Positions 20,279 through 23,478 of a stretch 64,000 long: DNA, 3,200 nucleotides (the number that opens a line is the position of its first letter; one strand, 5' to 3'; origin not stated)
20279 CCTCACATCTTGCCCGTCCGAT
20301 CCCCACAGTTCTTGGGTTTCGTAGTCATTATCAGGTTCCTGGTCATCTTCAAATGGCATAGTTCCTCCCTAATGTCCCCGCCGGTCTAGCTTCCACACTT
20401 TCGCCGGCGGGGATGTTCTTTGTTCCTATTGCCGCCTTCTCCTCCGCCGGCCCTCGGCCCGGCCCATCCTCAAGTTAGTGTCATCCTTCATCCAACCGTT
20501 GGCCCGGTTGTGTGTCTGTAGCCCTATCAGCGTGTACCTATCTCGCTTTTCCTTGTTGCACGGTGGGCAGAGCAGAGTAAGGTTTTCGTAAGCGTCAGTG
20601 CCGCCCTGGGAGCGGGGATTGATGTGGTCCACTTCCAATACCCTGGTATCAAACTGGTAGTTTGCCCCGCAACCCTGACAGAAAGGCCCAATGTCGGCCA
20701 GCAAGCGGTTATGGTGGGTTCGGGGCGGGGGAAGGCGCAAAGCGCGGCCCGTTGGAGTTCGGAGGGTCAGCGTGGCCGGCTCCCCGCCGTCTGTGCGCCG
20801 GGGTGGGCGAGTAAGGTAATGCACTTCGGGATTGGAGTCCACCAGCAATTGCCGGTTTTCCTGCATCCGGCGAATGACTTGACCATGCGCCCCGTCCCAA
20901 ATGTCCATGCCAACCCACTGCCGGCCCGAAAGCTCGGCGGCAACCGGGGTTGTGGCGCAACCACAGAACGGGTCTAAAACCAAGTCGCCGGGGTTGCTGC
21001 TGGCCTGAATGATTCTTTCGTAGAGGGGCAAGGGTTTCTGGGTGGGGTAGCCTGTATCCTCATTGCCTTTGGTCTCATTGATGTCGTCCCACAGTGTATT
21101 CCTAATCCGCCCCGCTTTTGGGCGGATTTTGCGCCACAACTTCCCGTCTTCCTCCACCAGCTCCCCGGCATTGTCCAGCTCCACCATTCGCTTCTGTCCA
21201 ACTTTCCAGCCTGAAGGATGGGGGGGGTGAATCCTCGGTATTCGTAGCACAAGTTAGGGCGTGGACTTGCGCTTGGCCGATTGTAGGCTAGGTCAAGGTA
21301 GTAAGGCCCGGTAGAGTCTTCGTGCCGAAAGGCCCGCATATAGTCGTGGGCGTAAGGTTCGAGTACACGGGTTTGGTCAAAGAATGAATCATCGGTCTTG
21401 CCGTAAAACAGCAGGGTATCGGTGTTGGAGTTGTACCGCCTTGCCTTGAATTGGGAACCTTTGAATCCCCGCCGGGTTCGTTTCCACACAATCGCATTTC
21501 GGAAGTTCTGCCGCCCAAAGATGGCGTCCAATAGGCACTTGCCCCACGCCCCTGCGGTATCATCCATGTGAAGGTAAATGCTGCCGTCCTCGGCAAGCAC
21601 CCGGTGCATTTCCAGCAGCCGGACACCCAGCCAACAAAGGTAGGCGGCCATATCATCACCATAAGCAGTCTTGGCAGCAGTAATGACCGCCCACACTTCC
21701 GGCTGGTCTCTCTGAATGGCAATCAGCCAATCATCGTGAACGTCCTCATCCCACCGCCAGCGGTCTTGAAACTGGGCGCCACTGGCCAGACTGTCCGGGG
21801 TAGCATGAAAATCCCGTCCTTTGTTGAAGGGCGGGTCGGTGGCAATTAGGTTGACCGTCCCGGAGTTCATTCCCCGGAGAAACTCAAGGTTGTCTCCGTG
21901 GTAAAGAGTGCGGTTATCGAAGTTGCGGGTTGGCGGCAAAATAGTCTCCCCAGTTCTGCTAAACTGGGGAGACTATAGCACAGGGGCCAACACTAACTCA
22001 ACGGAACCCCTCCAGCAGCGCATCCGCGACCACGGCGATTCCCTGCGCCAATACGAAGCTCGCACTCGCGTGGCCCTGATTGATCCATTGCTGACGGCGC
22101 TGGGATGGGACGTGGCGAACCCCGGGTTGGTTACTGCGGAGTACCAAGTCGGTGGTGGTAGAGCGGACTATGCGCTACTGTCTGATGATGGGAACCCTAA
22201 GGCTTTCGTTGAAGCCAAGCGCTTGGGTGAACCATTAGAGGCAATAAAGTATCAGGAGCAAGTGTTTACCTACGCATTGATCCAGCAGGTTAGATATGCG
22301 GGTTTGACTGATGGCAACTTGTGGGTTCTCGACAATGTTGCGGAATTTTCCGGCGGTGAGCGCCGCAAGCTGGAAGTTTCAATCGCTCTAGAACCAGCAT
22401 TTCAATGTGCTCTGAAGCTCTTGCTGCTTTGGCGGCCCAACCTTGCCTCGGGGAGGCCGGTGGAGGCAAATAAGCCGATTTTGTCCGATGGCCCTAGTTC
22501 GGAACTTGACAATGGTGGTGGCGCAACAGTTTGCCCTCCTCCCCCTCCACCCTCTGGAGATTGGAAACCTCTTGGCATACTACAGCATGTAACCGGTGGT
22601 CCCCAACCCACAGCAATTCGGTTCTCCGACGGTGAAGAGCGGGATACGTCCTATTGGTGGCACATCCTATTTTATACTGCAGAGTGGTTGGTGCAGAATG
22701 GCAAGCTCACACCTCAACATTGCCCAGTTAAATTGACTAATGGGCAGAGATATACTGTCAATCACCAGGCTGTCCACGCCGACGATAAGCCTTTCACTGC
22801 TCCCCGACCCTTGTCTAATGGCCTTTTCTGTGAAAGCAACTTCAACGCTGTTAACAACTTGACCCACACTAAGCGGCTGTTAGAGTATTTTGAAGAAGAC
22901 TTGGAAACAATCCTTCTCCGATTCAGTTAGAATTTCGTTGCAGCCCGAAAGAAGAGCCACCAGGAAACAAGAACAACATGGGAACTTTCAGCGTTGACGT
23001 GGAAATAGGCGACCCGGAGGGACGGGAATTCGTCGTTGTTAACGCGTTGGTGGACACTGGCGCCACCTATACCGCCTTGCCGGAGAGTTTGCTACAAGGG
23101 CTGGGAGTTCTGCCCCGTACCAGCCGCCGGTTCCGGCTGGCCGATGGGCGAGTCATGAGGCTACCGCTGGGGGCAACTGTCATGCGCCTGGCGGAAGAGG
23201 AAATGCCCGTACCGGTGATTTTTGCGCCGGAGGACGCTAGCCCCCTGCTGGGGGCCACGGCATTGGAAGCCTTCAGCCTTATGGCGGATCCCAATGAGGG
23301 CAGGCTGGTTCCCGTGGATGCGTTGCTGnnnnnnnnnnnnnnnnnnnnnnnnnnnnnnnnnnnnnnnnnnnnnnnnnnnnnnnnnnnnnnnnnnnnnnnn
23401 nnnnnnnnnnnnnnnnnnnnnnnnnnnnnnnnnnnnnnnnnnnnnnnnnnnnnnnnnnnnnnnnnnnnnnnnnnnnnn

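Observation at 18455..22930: IS6-like cargo transposon with exact IR/TSD boundaries, inserted in codon 15 of a restriction-endonuclease-like gene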

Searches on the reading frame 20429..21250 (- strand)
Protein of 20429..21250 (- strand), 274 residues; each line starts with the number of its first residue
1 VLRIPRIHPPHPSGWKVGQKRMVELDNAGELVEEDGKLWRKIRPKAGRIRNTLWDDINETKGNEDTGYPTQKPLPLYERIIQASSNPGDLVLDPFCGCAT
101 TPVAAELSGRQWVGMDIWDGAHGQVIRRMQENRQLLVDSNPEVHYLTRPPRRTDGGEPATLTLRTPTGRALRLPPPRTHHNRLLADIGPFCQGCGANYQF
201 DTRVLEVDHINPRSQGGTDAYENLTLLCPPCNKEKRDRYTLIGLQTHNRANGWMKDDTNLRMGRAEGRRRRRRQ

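Call 6: search_protein_families(library=pfam, proteins=[window:20429-21250:-], max_evalue=0.01)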
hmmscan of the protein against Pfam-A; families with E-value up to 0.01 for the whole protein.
window:20429-21250:- (274 aa): 4 families
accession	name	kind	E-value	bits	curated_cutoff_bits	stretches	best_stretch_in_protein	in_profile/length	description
PF01555.25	N6_N4_Mtase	-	5e-20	72.8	26.7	1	40-118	126-212/221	DNA methylase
PF01844.29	HNH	-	8.5e-14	51.9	21.4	1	191-238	1-47/47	HNH endonuclease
PF14279.12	HNH_5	-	4e-09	36.7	27.5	1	191-238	1-46/56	HNH endonuclease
PF13395.12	HNH_4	-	9.6e-07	29.1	22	1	203-239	16-52/54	HNH endonuclease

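Call 7: search_protein_families(library=ncbifam, proteins=[window:20429-21250:-], max_evalue=0.01)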
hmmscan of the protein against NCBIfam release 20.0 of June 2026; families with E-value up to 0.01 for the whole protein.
window:20429-21250:- (274 aa): 6 families
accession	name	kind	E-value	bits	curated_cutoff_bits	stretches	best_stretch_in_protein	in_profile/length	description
NF008572.0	PRK11524.1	equivalog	1e-13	51.1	292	1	64-130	191-257/294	adenine-specific DNA-methyltransferase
NF050803.1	DnaMtaseCcrMCaul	equivalog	2.6e-12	46.3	830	1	64-132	182-250/350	adenine-specific DNA-methyltransferase CcrM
NF040563.1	guided_IscB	equivalog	8.8e-12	44.8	175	1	183-241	187-241/314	RNA-guided endonuclease IscB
NF010253.0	PRK13699.1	subfamily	4.4e-10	39.6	244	1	55-133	131-209/226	DNA methyltransferase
NF049971.1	CRISPR_Cas9d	exception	4.6e-09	35.5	375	1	178-238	535-596/986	type II CRISPR RNA-guided endonuclease Cas9d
TIGR01865.2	cas_Csn1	equivalog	1.9e-05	23.1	100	1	201-253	590-641/1070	type II CRISPR RNA-guided endonuclease Cas9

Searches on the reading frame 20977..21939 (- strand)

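Call 6: search_protein_families(library=pfam, proteins=[window:20977-21939:-], max_evalue=0.01)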
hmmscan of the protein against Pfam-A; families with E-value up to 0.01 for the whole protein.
window:20977-21939:- (321 aa): 1 family
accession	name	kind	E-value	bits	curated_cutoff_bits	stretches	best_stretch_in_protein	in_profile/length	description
PF01555.25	N6_N4_Mtase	-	1.8e-17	64.5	26.7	1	29-206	1-132/221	DNA methylase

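Call 7: search_protein_families(library=ncbifam, proteins=[window:20977-21939:-], max_evalue=0.01)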
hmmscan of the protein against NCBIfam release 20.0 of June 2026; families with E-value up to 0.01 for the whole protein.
window:20977-21939:- (321 aa): 2 families
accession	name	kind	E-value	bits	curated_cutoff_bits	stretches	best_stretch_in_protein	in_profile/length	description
NF008572.0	PRK11524.1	equivalog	1.6e-09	37.3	292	1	8-58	13-62/294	adenine-specific DNA-methyltransferase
NF050803.1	DnaMtaseCcrMCaul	equivalog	0.00023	20.2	830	0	10-41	4-35/350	adenine-specific DNA-methyltransferase CcrM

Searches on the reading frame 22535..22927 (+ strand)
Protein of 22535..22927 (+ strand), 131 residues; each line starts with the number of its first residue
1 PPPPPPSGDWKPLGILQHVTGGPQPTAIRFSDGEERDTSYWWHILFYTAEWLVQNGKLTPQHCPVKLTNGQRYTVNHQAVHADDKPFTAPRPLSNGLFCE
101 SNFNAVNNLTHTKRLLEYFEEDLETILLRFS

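Call 61: predict_structure(alignment_id=A5)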
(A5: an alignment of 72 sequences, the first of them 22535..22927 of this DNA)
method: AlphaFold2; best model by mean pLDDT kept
length: 131 residues; sequences in the alignment: 72
mean_pLDDT: 93.7   pTM: 0.87
mean pLDDT of the five models: 93.7, 93.5, 93.4, 93.2, 92.0
residues with pLDDT >= 90: 112; 70-90: 13; 50-70: 6; < 50: 0
segments of 3 or more residues with pLDDT < 50: none
pLDDT, mean of each block of 10 residues (from residue 1): 73 93 95 96 98 98 88 95 96 98 95 97 97 87
secondary structure, 60 per line:
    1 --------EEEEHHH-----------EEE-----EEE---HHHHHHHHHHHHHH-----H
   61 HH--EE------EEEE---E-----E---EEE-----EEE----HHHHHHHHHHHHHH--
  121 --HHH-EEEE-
elements in order: E9-12 E27-29 E35-37 H41-54 E73-76 E90-92 E98-100 H105-118 E127-130

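Call 65: fold_search(model_id=the predicted structure, library=pdb)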
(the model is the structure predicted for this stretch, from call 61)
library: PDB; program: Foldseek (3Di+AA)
matches with E <= 10: 94; with E <= 0.001: 0
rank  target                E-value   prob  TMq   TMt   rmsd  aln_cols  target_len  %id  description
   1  1iu3_C                9.7e-01  0.54  0.50  0.55   3.6        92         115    8  CRYSTAL STRUCTURE OF THE E.COLI SEQA PROTEIN COMPLEXED WITH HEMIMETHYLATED DNA (released 2003-06-17)
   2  1lrr_A                1.2e+00  0.38  0.43  0.47   4.1        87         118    9  CRYSTAL STRUCTURE OF E. COLI SEQA COMPLEXED WITH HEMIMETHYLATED DNA (released 2002-12-11)
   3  8rpl_A                1.6e+00  0.05  0.15  0.05   8.7        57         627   19  AMP-forming acetyl-CoA synthetase from Chloroflexota bacterium with bound acetyl AMP (released 2024-06-19)
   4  9grw_B                2.5e+00  0.01  0.12  0.06  11.5        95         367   16  Structure of Heparinase I from Bacteroides eggerthii in complex with calcium cofactor (released 2025-09-24)
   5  7ped_A                2.6e+00  0.02  0.18  0.13  12.2       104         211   22  DEPTOR DEP domain tandem (DEPt) (released 2021-09-08)
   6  9grw_A                2.6e+00  0.01  0.13  0.06  10.8        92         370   13  Structure of Heparinase I from Bacteroides eggerthii in complex with calcium cofactor (released 2025-09-24)
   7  6ovt_A                3.0e+00  0.05  0.17  0.05   4.9        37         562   24  Crystal Structure of IlvD from Mycobacterium tuberculosis (released 2019-08-07)
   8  6ovt_C                3.2e+00  0.06  0.17  0.05   5.8        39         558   26  Crystal Structure of IlvD from Mycobacterium tuberculosis (released 2019-08-07)
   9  8fjf                  3.4e+00  0.14  0.22  0.23   2.1        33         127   12  The three-repeat design H10 (released 2023-09-27)
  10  8rpl_B                3.6e+00  0.03  0.15  0.05   8.7        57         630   19  AMP-forming acetyl-CoA synthetase from Chloroflexota bacterium with bound acetyl AMP (released 2024-06-19)
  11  8cff_C                3.6e+00  0.01  0.13  0.04   7.6        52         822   13  Crystal structure of arsenite oxidase from Alcaligenes faecalis (Af Aio) bound to arsenite (released 2023-07-12)
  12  8rtl_G                3.6e+00  0.01  0.13  0.04   7.7        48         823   10  Af Aio C65F-C80G (released 2025-08-06)
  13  6m92_B                3.8e+00  0.05  0.14  0.14   7.9        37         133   16  Monophosphorylated pSer33 b-Catenin peptide, b-TrCP/Skp1, NRX-2663 ternary complex (released 2019-04-03)
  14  3in9_A                3.8e+00  0.02  0.17  0.09   9.7       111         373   12  Crystal structure of heparin lyase I complexed with disaccharide heparin (released 2009-09-29)
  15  8rtl_E                4.0e+00  0.01  0.14  0.04   7.4        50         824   16  Af Aio C65F-C80G (released 2025-08-06)
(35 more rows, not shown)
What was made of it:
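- It also has a confidently modelled C-terminal domain (pLDDT 94), whose best but weak structural match is the SeqA domain that reads hemimethylated GATC (E about 1, TM 0.50-0.55, call 65).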

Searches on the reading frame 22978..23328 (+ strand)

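Call 70: search_protein_families(library=pfam, proteins=[window:22978-23328:+], max_evalue=0.001)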
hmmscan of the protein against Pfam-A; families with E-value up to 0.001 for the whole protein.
window:22978-23328:+ (117 aa): 2 families
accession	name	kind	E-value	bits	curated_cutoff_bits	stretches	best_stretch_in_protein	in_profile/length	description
PF13650.11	Asp_protease_2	-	6.1e-09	36.9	24.3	1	7-92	2-87/90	Aspartyl protease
PF13975.11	gag-asp_proteas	-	6.3e-09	36.8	28.2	1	21-97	10-91/92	gag-polyprotein putative aspartyl protease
